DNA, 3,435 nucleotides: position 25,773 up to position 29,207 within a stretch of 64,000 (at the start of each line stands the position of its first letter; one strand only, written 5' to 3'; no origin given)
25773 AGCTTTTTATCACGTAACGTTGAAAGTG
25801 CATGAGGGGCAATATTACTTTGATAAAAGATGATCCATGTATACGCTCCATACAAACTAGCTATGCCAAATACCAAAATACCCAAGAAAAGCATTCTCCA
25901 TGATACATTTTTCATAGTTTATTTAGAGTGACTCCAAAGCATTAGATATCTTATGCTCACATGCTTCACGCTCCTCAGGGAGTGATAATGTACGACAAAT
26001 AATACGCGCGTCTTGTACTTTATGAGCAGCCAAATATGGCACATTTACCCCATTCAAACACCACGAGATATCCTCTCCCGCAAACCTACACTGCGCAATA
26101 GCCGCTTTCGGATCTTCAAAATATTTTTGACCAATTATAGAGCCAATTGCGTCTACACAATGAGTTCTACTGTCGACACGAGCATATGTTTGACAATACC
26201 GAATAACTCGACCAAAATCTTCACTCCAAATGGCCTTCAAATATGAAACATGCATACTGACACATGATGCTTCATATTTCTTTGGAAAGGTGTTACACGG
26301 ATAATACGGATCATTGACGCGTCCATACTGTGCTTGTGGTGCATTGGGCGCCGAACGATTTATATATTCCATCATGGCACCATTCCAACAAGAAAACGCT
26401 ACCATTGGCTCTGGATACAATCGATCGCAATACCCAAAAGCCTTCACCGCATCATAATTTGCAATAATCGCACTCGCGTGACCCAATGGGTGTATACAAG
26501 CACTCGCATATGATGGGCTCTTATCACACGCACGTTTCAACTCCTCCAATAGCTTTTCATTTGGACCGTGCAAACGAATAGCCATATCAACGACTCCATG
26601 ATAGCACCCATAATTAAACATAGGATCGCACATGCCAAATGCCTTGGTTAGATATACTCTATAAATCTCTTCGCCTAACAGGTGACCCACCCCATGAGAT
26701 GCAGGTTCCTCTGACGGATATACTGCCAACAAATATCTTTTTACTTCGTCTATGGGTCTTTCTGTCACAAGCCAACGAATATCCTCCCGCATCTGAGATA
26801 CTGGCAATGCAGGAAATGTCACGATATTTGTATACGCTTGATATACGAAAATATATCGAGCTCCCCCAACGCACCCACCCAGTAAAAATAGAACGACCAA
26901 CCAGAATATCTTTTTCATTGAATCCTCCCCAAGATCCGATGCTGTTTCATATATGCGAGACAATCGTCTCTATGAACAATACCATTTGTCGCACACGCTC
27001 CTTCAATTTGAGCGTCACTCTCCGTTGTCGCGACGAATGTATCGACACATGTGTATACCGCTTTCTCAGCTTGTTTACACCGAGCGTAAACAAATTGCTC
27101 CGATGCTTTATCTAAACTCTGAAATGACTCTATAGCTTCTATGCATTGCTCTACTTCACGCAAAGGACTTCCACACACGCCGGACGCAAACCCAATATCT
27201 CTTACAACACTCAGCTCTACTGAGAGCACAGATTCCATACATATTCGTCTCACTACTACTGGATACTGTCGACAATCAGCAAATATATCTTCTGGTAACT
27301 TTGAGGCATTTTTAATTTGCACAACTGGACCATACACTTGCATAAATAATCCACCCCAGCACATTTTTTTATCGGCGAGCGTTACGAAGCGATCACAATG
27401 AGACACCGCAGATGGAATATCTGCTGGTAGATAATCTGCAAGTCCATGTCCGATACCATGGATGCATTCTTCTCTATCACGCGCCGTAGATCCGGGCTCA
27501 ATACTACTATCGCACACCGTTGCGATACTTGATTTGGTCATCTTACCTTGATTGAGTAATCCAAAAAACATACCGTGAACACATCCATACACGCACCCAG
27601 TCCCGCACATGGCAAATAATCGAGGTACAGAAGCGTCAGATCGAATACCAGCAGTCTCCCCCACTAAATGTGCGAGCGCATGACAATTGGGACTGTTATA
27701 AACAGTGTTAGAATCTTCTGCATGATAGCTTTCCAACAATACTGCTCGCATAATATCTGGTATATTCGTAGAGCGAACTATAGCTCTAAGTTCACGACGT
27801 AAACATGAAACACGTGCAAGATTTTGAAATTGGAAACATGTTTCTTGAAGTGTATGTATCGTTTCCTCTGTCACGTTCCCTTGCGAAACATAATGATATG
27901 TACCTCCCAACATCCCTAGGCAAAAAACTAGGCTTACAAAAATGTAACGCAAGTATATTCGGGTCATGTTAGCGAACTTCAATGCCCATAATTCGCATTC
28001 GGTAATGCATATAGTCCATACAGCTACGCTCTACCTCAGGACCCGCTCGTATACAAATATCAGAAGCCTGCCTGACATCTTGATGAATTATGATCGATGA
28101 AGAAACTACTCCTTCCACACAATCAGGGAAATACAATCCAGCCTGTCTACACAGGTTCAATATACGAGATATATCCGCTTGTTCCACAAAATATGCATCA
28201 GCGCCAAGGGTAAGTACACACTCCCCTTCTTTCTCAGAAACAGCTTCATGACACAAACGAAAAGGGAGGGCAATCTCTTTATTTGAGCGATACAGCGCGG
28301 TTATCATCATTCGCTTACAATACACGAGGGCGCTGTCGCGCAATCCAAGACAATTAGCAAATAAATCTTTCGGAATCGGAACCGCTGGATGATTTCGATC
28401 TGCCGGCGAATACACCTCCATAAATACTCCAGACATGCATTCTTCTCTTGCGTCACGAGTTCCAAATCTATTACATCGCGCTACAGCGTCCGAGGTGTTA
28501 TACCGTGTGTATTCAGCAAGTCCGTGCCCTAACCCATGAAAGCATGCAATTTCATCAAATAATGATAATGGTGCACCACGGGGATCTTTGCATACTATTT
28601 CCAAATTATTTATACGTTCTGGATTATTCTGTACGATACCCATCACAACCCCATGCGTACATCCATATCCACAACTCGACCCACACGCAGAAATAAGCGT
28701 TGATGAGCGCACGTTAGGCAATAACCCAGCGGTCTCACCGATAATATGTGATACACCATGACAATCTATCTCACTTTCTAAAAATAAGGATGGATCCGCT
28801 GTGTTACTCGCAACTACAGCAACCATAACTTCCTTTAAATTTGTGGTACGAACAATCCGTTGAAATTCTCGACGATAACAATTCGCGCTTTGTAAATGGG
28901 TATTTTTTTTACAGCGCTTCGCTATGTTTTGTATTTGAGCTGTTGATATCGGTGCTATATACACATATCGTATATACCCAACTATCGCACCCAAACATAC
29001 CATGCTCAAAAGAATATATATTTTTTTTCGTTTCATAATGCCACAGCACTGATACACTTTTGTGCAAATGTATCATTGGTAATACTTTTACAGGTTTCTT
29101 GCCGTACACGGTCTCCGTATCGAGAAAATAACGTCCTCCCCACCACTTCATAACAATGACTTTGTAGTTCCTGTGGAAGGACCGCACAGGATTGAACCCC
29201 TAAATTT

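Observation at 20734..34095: Eleven tandem paralogs of an uncharacterised membrane-anchored Cys-pair / His-motif repeat protein family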

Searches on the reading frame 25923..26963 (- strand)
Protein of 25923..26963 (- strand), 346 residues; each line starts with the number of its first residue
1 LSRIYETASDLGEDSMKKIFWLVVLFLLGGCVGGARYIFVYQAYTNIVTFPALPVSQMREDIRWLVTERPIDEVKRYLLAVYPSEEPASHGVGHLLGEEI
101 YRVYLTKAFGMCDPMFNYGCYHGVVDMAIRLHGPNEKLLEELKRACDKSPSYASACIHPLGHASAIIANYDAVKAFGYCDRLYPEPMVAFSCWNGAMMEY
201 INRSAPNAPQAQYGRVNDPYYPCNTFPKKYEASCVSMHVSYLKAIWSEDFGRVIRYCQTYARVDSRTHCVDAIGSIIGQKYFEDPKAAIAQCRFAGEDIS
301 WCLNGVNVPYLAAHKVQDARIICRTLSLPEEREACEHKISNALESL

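Call 3: search_protein_families(library=pfam, proteins=[window:25923-26963:-], max_evalue=1)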
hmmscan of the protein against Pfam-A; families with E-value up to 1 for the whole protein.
window:25923-26963:- (346 aa): 0 families

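Call 4: search_protein_families(library=ncbifam, proteins=[window:25923-26963:-], max_evalue=1)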
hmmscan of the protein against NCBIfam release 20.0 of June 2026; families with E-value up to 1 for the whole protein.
window:25923-26963:- (346 aa): 0 families

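Call 16: search_solved_structures(query=A2, max_evalue=10, show_alignments=2)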
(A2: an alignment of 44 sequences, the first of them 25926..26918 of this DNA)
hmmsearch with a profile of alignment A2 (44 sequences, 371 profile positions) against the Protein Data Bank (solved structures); distinct sequences matched with E-value up to 10: 0.

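Call 22: predict_structure(alignment_id=A2)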
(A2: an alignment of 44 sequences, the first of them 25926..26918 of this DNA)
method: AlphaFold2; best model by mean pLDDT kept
length: 331 residues; sequences in the alignment: 44
mean_pLDDT: 95.3   pTM: 0.89
mean pLDDT of the five models: 95.3, 95.0, 94.7, 94.5, 94.3
residues with pLDDT >= 90: 308; 70-90: 22; 50-70: 1; < 50: 0
segments of 3 or more residues with pLDDT < 50: none
pLDDT, mean of each block of 10 residues (from residue 1): 93 96 91 96 97 96 95 95 98 92 94 95 95 81 96 97 98 96 94 91 96 98 97 98 98 98 97 98 98 94 98 98 93 74
secondary structure, 60 per line:
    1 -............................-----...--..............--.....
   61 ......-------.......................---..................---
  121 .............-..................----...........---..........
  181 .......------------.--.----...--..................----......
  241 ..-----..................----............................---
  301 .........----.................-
elements in order: H2-29 H40-53 H56-66 H74-96 H100-117 H121-133 H135-152 H157-167 H171-187 H213-230 H235-242 H248-265 H270-297 H301-309 H314-330

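Call 27: search_protein_representatives(alignment_id=A2)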
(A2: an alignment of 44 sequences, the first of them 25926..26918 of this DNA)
Query: 44 sequences, 371 profile positions. Proteins with E-value up to 0.001 (for the whole library): 7800; up to 1e-10: 6563; up to 1e-30: 3109. The best 150 are listed.
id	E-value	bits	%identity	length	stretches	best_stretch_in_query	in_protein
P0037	0.0e+00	1071.1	-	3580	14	57-289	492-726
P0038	9.2e-211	716.1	-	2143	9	59-357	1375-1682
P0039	3.7e-190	648.3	-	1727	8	64-284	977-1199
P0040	1.3e-186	636.6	-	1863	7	51-288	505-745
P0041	2.4e-171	586.4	-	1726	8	50-293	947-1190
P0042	1.2e-128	445.9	-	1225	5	58-290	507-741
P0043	1.4e-126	439.1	-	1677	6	54-364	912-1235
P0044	6.2e-125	433.7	-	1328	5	43-286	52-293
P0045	2.3e-118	412.0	-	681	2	14-353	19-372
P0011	1.4e-117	409.5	-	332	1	3-346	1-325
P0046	1.3e-113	396.5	-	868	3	64-369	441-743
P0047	1.5e-112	393.0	-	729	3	50-366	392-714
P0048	4.6e-111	388.0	-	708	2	3-365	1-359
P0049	1.3e-105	370.1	-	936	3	53-350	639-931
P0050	7.5e-105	367.6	-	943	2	61-367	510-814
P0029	3.5e-86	306.2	-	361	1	8-360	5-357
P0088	7.1e-77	275.5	-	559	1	43-356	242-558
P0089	2.7e-76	273.6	-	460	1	41-357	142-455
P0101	5.0e-68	246.4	-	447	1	47-346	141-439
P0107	8.8e-67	242.3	-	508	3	42-319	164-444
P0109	4.8e-66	239.9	-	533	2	129-357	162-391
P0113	2.1e-65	237.8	-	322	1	41-355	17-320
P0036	2.4e-59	217.9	-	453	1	28-352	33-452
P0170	1.5e-58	215.2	-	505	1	49-365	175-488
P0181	5.8e-58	213.3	-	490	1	41-347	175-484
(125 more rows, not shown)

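Call 28: search_protein_families(library=pfam, proteins=[P0038, P0044, P0045, P0049, P0088, P0089, P0101, P0170, P0181, P0107], max_evalue=0.001)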
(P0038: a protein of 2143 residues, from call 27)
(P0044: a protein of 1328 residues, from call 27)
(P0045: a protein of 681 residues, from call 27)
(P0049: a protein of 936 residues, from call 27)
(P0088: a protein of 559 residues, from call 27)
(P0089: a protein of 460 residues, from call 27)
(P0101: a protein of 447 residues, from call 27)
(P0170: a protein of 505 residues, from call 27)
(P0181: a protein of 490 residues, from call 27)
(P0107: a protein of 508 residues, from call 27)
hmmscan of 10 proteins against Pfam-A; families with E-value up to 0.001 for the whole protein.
P0038 (2143 aa): 0 families

P0044 (1328 aa): 0 families

P0045 (681 aa): 0 families

P0049 (936 aa): 1 family
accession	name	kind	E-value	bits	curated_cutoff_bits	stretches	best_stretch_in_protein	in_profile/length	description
PF13473.12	Cupredoxin_1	-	4.4e-12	46.4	27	2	503-593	19-104/104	Cupredoxin-like domain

P0088 (559 aa): 6 families
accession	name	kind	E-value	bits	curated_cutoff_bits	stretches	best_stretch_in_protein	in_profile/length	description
PF13424.12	TPR_12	-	4.1e-32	110.6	30.1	3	76-140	10-74/77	Tetratricopeptide repeat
PF24885.1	TPR_NPHP3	-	3.3e-20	72.9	100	1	94-183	124-213/239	Nephrocystin-3 TPR domain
PF13374.12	TPR_10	-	3.6e-17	62.2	27.5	3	69-108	2-41/42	Tetratricopeptide repeat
PF17874.7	TPR_MalT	-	3.1e-05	23.8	45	1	34-180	46-188/336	MalT-like TPR region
PF00515.34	TPR_1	-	0.0004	20.5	27.8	0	111-140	1-30/34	Tetratricopeptide repeat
PF13181.12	TPR_8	-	0.00098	19.6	25.7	0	111-139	1-29/34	Tetratricopeptide repeat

P0089 (460 aa): 1 family
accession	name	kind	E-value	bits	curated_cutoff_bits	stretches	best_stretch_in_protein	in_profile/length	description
PF13424.12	TPR_12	-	2.5e-07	31.2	30.1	1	39-106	9-77/77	Tetratricopeptide repeat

P0101 (447 aa): 1 family
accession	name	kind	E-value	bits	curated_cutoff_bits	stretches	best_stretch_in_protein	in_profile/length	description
PF13473.12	Cupredoxin_1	-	8e-06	26.3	27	1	29-132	11-104/104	Cupredoxin-like domain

P0170 (505 aa): 0 families

P0181 (490 aa): 1 family
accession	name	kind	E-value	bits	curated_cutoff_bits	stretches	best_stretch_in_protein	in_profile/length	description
PF00173.33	Cyt-b5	-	2.8e-19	69.3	23.7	1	67-140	3-72/74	Cytochrome b5-like Heme/Steroid binding domain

P0107 (508 aa): 0 families

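Call 47: fold_search(model_id=the predicted structure, library=pdb)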
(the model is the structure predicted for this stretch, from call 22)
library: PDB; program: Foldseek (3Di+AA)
matches with E <= 10: 659; with E <= 0.001: 0
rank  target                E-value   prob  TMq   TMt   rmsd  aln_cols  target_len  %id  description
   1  5k7v_A                1.0e-02  0.69  0.13  0.15  18.6       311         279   12  Computational Design of Self-Assembling Cyclic Protein Homooligomers (released 2017-04-12)
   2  6s9o_C                1.0e-02  0.97  0.24  0.24  17.3       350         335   10  Designed Armadillo Repeat protein internal Lock1 fused to target peptide KRKRKLKFKR (released 2020-02-19)
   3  6s9o_A                2.0e-02  0.96  0.25  0.24  17.0       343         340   10  Designed Armadillo Repeat protein internal Lock1 fused to target peptide KRKRKLKFKR (released 2020-02-19)
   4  5j3v_A                2.5e-02  0.82  0.21  0.11  17.7       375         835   11  Crystal structure of human Karyopherin-beta2 bound to the histone H3 tail (released 2016-09-21)
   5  7ue2_A                2.9e-02  0.77  0.19  0.20  16.4       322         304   11  Crystal structure of designed helical repeat protein RPB_PLP3_R6 bound to PLPx6 peptide (released 2023-03-29)
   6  6s9o_D                4.5e-02  0.91  0.25  0.25  16.7       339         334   11  Designed Armadillo Repeat protein internal Lock1 fused to target peptide KRKRKLKFKR (released 2020-02-19)
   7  6vfk_B                5.8e-02  0.35  0.13  0.15  19.1       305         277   12  De novo designed tetrahedral nanoparticle T33_dn10 displaying 4 copies of BG505-SOSIP trimer on the surface (released 2020-07-22)
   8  9ijj_AO               6.3e-02  0.87  0.26  0.20  17.4       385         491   11  In situ structure of the central apparatus in mouse sperm axoneme. (released 2025-06-04)
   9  4rv1_C                7.5e-02  0.63  0.21  0.18  20.2       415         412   10  Crystal Structure of Engineered Protein. Northeast Structural Genomics Consortium (NESG) Target OR497. (released 2014-12-10)
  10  4jlq_A                8.1e-02  0.82  0.24  0.12  18.0       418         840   11  Crystal structure of human Karyopherin-beta2 bound to the PY-NLS of Saccharomyces cerevisiae NAB2 (released 2013-04-03)
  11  8tta_D                8.4e-02  0.69  0.22  0.23  15.9       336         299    9  Structure of retromer VPS29-VPS35 (483-796) complexed with Fam21A repeat 21 (1328-1341) (released 2024-08-21)
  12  5z8h_A                8.8e-02  0.44  0.18  0.17  18.3       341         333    8  APC with an inhibitor (released 2019-02-06)
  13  7sqc_H0               9.2e-02  0.69  0.22  0.18  16.6       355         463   12  Ciliary C1 central pair apparatus isolated from Chlamydomonas reinhardtii (released 2022-04-13)
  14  7sqc_G1               9.6e-02  0.75  0.25  0.20  19.1       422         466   12  Ciliary C1 central pair apparatus isolated from Chlamydomonas reinhardtii (released 2022-04-13)
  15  2h4m_B                1.0e-01  0.69  0.23  0.13  15.7       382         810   12  Karyopherin Beta2/Transportin-M9NLS (released 2006-10-24)
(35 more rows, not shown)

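Call 69: search_protein_families(library=padloc, proteins=[window:25923-26963:-], max_evalue=0.01)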
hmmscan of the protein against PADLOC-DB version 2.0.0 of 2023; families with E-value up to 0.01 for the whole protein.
window:25923-26963:- (346 aa): 0 families

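Call 73: search_protein_families(library=ncbifam, proteins=[P0113, P0181, P0109], max_evalue=0.1)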
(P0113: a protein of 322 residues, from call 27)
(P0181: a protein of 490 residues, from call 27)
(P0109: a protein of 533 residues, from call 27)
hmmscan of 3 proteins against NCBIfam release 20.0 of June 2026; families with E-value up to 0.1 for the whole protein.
P0113 (322 aa): 0 families

P0181 (490 aa): 0 families

P0109 (533 aa): 4 families
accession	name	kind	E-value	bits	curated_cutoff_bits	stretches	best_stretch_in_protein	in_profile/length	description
NF011054.0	PRK14486.1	equivalog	3.7e-05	23.4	447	1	429-525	205-290/294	putative bifunctional cbb3-type cytochrome c oxidase subunit II/cytochrome c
TIGR03872.1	cytochrome_MoxG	equivalog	0.0061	16.7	147.8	1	438-526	42-122/133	cytochrome c(L), periplasmic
NF050122.1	bc1_QcrC_actin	exception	0.023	14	200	1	435-462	36-65/253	cytochrome bc1 complex diheme cytochrome c subunit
TIGR00782.1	ccoP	equivalog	0.046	13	179.95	0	435-525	198-281/285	cytochrome-c oxidase, cbb3-type subunit III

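Call 86: search_dna_similar(query=window:25926-26918:-, collection=phages, mode=protein, max_evalue=0.001, max_rows=10)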
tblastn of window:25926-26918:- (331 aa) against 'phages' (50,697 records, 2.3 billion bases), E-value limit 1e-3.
No match.

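Call 95: find_encoding_contigs(protein=P0113, flank=6000, max_places=1)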
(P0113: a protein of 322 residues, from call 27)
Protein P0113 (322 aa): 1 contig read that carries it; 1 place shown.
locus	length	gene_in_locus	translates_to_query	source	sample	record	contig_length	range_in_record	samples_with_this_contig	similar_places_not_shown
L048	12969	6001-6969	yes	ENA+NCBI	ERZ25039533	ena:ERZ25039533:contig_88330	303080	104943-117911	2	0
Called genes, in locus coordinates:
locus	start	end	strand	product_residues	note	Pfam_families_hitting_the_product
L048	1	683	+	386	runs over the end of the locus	PF01565:FAD_binding_4, PF02873:MurB_C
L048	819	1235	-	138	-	PF05670:NFACT-R_1, PF18297:NFACT-R_2 (weak)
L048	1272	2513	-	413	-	-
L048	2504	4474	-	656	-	PF00069:Pkinase, PF07714:PK_Tyr_Ser-Thr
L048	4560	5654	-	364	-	PF13623:SurA_N_2, PF13624:SurA_N_3, PF09312:SurA_N, PF13145:Rotamase_2, PF13616:Rotamase_3, PF00639:Rotamase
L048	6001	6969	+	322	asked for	-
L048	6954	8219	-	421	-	PF04055:Radical_SAM, PF06969:HemN_C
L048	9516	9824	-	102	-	PF00009:GTP_EFTU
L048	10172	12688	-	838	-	PF08448:PAS_4, PF00989:PAS, PF08448:PAS_4, PF13188:PAS_8, PF13426:PAS_9, PF08447:PAS_3, PF00990:GGDEF, PF00563:EAL, +3 more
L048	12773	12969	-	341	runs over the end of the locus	PF19328:DAP_DH_C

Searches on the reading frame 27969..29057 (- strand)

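Call 3: search_protein_families(library=pfam, proteins=[window:27969-29057:-], max_evalue=1)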
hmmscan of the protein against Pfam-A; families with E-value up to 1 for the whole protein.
window:27969-29057:- (362 aa): 3 families
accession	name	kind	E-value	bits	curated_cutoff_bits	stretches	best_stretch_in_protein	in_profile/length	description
PF23745.1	ANK_LRRK2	-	0.017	15.5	27.5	1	276-340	45-105/130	LRRK2 ANK repeat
PF11431.13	Transport_MerF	-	0.095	13.1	24.3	1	15-34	6-25/45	Membrane transport protein MerF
PF00880.23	Nebulin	-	0.24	11.8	20.1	1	48-66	7-25/28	Nebulin repeat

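Call 4: search_protein_families(library=ncbifam, proteins=[window:27969-29057:-], max_evalue=1)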
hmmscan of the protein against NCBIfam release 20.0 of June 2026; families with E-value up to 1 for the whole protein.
window:27969-29057:- (362 aa): 1 family
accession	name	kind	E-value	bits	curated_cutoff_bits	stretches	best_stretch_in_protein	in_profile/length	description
NF005124.0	PRK06558.1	equivalog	0.02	14.7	127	0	17-53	94-131/159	V-type ATP synthase subunit K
